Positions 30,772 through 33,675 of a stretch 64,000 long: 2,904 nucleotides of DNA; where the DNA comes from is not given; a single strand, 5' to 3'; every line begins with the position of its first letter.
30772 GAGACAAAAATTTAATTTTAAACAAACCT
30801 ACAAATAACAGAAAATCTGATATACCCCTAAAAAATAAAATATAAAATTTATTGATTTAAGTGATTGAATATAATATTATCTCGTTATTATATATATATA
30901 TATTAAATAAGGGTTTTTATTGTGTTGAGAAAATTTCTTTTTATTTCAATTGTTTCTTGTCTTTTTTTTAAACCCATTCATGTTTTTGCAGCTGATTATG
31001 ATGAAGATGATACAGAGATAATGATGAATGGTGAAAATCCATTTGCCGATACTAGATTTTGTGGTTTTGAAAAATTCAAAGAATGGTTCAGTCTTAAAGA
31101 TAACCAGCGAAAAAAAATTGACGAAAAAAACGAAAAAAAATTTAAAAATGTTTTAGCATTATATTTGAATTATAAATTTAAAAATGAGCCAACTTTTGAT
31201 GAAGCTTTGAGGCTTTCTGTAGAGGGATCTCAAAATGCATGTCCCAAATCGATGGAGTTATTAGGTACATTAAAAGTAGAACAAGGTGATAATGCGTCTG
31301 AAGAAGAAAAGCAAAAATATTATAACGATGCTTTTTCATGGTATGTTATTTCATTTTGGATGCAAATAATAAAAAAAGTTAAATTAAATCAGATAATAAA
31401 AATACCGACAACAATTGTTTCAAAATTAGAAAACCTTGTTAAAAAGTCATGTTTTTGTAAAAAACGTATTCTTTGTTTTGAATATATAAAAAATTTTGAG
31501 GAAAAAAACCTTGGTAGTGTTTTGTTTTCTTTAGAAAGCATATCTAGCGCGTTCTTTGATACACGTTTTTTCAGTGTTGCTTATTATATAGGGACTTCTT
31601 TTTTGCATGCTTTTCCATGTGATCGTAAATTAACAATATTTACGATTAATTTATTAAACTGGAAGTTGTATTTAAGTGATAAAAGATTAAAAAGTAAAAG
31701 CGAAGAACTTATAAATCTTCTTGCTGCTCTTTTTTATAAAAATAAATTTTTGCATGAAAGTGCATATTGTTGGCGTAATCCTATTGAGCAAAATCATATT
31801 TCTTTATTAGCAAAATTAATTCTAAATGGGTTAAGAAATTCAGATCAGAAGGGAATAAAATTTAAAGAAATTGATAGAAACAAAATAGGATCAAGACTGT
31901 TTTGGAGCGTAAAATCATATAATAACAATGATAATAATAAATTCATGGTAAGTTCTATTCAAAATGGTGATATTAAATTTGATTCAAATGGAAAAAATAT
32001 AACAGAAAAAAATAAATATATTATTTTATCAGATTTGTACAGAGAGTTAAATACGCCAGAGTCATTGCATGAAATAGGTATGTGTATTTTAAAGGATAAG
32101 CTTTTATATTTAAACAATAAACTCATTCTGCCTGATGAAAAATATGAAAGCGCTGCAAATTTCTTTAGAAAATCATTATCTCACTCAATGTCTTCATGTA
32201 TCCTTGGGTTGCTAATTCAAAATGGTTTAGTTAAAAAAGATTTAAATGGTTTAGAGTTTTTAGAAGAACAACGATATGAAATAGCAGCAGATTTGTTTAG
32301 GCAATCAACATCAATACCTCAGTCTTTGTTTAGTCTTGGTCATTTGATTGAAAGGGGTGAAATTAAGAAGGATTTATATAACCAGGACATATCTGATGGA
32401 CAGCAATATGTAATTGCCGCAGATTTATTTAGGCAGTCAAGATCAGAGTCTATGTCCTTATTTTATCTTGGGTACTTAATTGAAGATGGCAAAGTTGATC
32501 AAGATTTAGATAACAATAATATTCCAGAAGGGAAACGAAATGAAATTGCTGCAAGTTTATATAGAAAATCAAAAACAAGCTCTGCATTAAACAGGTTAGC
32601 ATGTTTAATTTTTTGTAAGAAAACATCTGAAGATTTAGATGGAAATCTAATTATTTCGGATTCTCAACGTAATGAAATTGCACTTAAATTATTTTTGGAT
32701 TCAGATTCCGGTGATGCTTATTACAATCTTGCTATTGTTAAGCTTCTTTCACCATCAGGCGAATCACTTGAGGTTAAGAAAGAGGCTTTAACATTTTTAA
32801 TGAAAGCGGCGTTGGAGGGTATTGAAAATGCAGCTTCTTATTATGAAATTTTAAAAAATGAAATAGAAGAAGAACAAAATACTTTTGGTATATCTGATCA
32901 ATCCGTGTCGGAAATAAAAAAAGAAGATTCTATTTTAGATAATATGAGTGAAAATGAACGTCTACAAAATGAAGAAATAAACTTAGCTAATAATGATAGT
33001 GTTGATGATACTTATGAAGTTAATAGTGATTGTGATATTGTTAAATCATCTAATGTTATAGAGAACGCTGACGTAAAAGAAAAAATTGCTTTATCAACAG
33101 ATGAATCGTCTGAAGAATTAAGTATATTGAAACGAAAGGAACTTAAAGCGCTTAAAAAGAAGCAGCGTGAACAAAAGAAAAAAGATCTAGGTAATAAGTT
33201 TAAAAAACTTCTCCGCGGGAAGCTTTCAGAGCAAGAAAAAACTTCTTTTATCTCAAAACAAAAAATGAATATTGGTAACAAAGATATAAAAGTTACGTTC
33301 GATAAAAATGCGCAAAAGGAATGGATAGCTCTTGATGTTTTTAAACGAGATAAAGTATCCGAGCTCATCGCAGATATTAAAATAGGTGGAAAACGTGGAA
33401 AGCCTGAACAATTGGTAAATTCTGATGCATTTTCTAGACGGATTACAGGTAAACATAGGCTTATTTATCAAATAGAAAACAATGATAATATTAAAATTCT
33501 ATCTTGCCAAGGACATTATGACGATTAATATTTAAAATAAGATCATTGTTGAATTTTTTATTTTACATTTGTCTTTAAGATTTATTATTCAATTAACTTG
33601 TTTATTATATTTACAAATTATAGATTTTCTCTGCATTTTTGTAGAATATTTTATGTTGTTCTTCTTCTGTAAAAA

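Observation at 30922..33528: Secreted Sel1/TPR-like repeat protein ending in an intact YoeB-type RNase toxin domain, with no antitoxin gene nearby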

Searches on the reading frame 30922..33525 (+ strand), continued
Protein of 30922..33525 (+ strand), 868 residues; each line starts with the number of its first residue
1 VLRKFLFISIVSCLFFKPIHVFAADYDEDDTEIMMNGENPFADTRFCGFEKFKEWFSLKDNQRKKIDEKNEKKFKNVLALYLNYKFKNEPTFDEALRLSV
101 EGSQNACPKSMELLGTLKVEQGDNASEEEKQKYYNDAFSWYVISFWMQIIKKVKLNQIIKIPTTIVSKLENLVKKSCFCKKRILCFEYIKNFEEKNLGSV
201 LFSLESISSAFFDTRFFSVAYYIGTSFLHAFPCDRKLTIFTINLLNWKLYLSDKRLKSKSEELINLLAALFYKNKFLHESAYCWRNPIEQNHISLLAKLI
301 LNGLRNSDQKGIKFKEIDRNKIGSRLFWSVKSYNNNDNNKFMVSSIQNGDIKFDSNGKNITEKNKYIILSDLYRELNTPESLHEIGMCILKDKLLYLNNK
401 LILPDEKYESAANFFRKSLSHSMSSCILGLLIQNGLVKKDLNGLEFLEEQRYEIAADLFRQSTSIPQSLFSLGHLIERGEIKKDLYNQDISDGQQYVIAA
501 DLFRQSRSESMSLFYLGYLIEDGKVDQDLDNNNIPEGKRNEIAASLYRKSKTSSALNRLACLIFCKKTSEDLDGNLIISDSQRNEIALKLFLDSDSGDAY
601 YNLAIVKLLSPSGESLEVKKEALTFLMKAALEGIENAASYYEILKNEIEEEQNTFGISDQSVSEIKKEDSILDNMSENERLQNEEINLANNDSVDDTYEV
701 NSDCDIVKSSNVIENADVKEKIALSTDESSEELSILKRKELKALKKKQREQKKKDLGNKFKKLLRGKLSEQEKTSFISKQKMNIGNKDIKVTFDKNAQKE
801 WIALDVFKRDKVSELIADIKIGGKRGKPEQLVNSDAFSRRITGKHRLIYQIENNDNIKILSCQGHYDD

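Call 37: find_related_loci(query=A4, collection=genome_contigs, flank=6000)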
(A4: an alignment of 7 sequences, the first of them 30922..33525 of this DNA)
Query A4 (868 aa) in genome_contigs; peptide patterns used: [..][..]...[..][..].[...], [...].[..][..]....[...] (x = any residue, [..] = any of these).
58 stretches matched a pattern; 3 encode a relative of the query (tblastn E <= 1e-3); 3 distinct loci.
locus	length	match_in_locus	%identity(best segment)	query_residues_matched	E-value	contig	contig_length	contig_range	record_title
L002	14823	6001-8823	41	1-868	0e+0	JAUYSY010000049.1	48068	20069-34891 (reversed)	MAG: Alphaproteobacteria bacterium isolate C8_concoct.bin.36 C8_k141_195455, whole genome shotgun sequence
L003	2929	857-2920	46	1-633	0e+0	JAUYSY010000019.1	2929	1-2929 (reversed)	MAG: Alphaproteobacteria bacterium isolate C8_concoct.bin.36 C8_k141_219755, whole genome shotgun sequence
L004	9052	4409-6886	34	1-868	1e-102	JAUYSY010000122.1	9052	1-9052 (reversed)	MAG: Alphaproteobacteria bacterium isolate C8_concoct.bin.36 C8_k141_116790, whole genome shotgun sequence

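Call 41: find_related_loci(query=A4, collection=metagenome_contigs, flank=5000)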
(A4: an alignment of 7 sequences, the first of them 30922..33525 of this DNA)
Query A4 (868 aa) in metagenome_contigs; peptide patterns used: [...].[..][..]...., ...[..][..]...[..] (x = any residue, [..] = any of these).
268 stretches matched a pattern, but none encodes a relative of the query by tblastn (E <= 1e-3).

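Call 44: find_encoding_contigs(protein=window:30922-33525:+, flank=10000, max_places=3)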
Protein window:30922-33525:+ (868 aa): no gene with exactly this product is on record in the collection.

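Call 56: find_encoding_contigs(protein=P0001, flank=6000, max_places=3)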
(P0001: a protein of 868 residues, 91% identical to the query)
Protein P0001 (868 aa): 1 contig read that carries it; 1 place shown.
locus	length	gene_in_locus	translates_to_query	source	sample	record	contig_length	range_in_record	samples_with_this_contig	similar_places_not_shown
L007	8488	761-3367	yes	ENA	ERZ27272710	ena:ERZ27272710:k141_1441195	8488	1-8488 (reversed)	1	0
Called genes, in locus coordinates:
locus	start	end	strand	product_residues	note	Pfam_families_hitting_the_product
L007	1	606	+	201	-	?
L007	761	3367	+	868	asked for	PF06769:YoeB_toxin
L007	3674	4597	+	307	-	-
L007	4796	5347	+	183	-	PF01641:SelR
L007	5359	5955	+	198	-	PF01625:PMSR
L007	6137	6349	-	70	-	PF04070:DUF378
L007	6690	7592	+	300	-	PF13717:Zn_ribbon_4, PF13719:Zn_ribbon_5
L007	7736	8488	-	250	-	?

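Call 57: find_encoding_contigs(protein=P0003, flank=3000, max_places=2)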
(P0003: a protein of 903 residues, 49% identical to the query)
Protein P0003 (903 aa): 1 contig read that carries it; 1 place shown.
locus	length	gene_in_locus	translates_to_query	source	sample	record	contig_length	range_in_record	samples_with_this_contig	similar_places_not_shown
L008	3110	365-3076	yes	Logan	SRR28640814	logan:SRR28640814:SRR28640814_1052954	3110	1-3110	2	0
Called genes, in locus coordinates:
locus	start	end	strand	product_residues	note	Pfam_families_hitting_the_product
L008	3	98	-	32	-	?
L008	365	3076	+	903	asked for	PF06769:YoeB_toxin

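Call 83: search_protein_families(library=padloc, proteins=[window:30922-33525:+], max_evalue=0.01)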
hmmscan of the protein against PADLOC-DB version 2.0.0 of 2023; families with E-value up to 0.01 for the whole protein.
window:30922-33525:+ (868 aa): 0 families

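Call 84: search_dna_similar(query=window:30922-33525:+, collection=plasmids, mode=protein, max_evalue=0.00001, max_rows=15)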
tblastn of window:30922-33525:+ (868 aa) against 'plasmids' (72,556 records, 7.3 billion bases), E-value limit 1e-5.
Records with a match: 10; places in all: 10; records where one place covers at least 80% of the query: 0.
Best place of each record, by identity: <60% 10.
By first word of the organism name: Fusobacterium 10.
By predicted mobility (MOB-suite, as given by PLSDB): mobilizable 8; non-mobilizable 2.
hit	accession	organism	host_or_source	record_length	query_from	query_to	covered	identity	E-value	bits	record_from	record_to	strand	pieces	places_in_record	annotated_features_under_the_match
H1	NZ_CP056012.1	Fusobacterium animalis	Homo sapiens,cell culture,Colorectal ...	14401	800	868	8%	48.6%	4e-8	65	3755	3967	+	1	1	Txe/YoeB family addiction module toxin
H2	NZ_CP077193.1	Fusobacterium animalis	-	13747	800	868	8%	45.8%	3e-7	62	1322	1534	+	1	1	Txe/YoeB family addiction module toxin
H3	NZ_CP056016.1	Fusobacterium animalis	Homo sapiens,cell culture,Colorectal ...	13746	800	868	8%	45.8%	3e-7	62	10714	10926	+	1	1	Txe/YoeB family addiction module toxin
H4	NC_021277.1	Fusobacterium animalis 4_8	-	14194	800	868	8%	45.8%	3e-7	62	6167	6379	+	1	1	Txe/YoeB family addiction module toxin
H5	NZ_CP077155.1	Fusobacterium polymorphum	Homo sapiens,Oral cavity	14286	800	868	8%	45.8%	3e-7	62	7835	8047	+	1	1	Txe/YoeB family addiction module toxin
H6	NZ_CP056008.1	Fusobacterium polymorphum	Homo sapiens,cell culture,Colorectal ...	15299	800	868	8%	45.8%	3e-7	62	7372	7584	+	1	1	Txe/YoeB family addiction module toxin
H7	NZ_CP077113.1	Fusobacterium polymorphum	Homo sapiens,Oral cavity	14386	800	868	8%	44.4%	9e-7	61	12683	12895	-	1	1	Txe/YoeB family addiction module toxin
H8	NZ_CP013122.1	Fusobacterium polymorphum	Homo sapiens,subgingival dental plaque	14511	800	868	8%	44.4%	9e-7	61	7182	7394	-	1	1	Txe/YoeB family addiction module toxin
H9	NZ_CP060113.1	Fusobacterium hwasookii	Homo sapiens,Subgingival dental plaque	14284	800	868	8%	44.4%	1e-6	60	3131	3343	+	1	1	Txe/YoeB family addiction module toxin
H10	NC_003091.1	Fusobacterium nucleatum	-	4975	810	866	7%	49.2%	1e-5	57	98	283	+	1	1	Txe/YoeB family addiction module toxin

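Call 85: search_dna_similar(query=window:30922-33525:+, collection=phages, mode=protein, max_evalue=0.00001, max_rows=10)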
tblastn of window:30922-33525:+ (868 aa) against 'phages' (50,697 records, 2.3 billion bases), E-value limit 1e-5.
No match.

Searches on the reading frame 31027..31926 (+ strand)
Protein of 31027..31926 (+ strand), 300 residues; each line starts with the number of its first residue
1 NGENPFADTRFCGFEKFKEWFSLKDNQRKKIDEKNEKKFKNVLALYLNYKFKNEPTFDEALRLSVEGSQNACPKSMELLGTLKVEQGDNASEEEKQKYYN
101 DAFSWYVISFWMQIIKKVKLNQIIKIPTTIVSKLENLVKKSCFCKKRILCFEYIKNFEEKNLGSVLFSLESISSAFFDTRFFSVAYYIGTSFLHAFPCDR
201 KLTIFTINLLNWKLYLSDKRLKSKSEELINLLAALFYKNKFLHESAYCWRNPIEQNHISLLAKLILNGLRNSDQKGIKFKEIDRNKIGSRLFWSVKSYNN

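Call 40: find_homologous_proteins(query=A5, max_evalue=0.001)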
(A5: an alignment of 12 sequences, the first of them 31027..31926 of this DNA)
Query A5 (12 sequences) (300 aa, profile of the alignment): 1 proteins with E <= 0.001 among 8000 candidates.
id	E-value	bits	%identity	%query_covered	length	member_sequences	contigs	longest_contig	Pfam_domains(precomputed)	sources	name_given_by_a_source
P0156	7.1e-59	218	61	75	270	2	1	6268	-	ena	-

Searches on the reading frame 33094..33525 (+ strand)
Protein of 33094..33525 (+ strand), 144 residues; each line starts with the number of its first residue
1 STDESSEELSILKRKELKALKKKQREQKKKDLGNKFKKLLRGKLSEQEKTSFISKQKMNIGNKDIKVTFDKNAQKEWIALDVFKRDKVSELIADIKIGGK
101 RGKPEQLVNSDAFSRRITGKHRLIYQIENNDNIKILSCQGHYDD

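Call 59: predict_structure(alignment_id=A6)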
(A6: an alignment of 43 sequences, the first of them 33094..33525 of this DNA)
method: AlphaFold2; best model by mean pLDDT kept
length: 144 residues; sequences in the alignment: 43
mean_pLDDT: 81.9   pTM: 0.55
mean pLDDT of the five models: 81.9, 81.3, 80.7, 80.6, 79.1
residues with pLDDT >= 90: 63; 70-90: 51; 50-70: 24; < 50: 6
segments of 3 or more residues with pLDDT < 50: 58-61
pLDDT, mean of each block of 10 residues (from residue 1): 56 85 88 82 73 55 78 92 92 91 91 92 91 90 61
secondary structure, 60 per line:
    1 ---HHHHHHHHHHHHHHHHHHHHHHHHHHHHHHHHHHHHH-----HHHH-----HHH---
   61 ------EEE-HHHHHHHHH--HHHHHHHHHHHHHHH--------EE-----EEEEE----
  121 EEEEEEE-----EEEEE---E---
elements in order: H4-40 H46-49 E67-69 H71-79 H82-96 E112-116 E121-127 E133-137

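Call 62: fold_search(model_id=the predicted structure, library=pdb)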
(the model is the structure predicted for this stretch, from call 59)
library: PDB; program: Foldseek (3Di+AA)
matches with E <= 10: 525; with E <= 0.001: 26
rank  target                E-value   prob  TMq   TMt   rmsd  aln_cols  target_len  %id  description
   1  7bwf_A                3.1e-07  1.00  0.49  0.79   2.3        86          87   34  YoeB-YefM complex from Staphylococcus aureus (released 2020-05-20)
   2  2a6r_C                4.2e-07  1.00  0.51  0.86   1.3        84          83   31  Crystal structure of YoeB under PEG condition (released 2005-08-23)
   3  6n90_B                4.2e-07  1.00  0.51  0.84   1.6        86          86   27  YoeB/ParE toxin from Agrobacterium tumefaciens (released 2019-11-06)
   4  3oei_K                7.0e-07  1.00  0.47  0.78   2.4        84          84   33  Crystal structure of Mycobacterium tuberculosis RelJK (Rv3357-Rv3358-RelBE3) (released 2011-03-16)
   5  3oei_C                7.5e-07  1.00  0.48  0.78   2.4        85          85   33  Crystal structure of Mycobacterium tuberculosis RelJK (Rv3357-Rv3358-RelBE3) (released 2011-03-16)
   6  6l8e_E                1.4e-06  1.00  0.49  0.78   2.3        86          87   35  Crystal structure of heterohexameric YoeB-YefM complex bound to 26bp-DNA (released 2020-09-02)
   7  2a6q_E                2.0e-06  1.00  0.50  0.83   1.9        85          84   33  Crystal structure of YefM-YoeB complex (released 2005-08-23)
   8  3oei_G                2.5e-06  1.00  0.48  0.81   2.1        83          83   34  Crystal structure of Mycobacterium tuberculosis RelJK (Rv3357-Rv3358-RelBE3) (released 2011-03-16)
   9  8yxv_E                3.7e-06  1.00  0.49  0.82   2.2        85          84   29  Toxin-antitoxin complex from Streptococcus pneumoniae (released 2025-04-09)
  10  6n90_A                5.8e-06  1.00  0.50  0.80   2.0        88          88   26  YoeB/ParE toxin from Agrobacterium tumefaciens (released 2019-11-06)
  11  7v6w_E                5.8e-06  1.00  0.48  0.75   2.7        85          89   24  Crystal structure of heterohexameric Sa2YoeB-Sa2YefM complex bound to 26bp-DNA (released 2021-12-15)
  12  7v6w_F                7.5e-06  1.00  0.48  0.76   2.7        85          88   24  Crystal structure of heterohexameric Sa2YoeB-Sa2YefM complex bound to 26bp-DNA (released 2021-12-15)
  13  7v5y_E                1.2e-05  1.00  0.48  0.77   2.7        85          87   24  Crystal structure of hexameric complex of Sa2YoeB-Sa2YefM toxin-antitoxin from Staphylococcus aureus (released 2021-12-15)
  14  9lew_B                1.5e-05  1.00  0.48  0.73   2.0        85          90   15  The crystal structure of DinJ-YafQ complex from Vibrio cholerae (released 2025-07-30)
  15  7xbj_A                2.5e-05  1.00  0.41  0.22   8.4       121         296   21  Txp40, an insecticidal toxin protein from Xenorhabdus nematophila (released 2023-03-29)
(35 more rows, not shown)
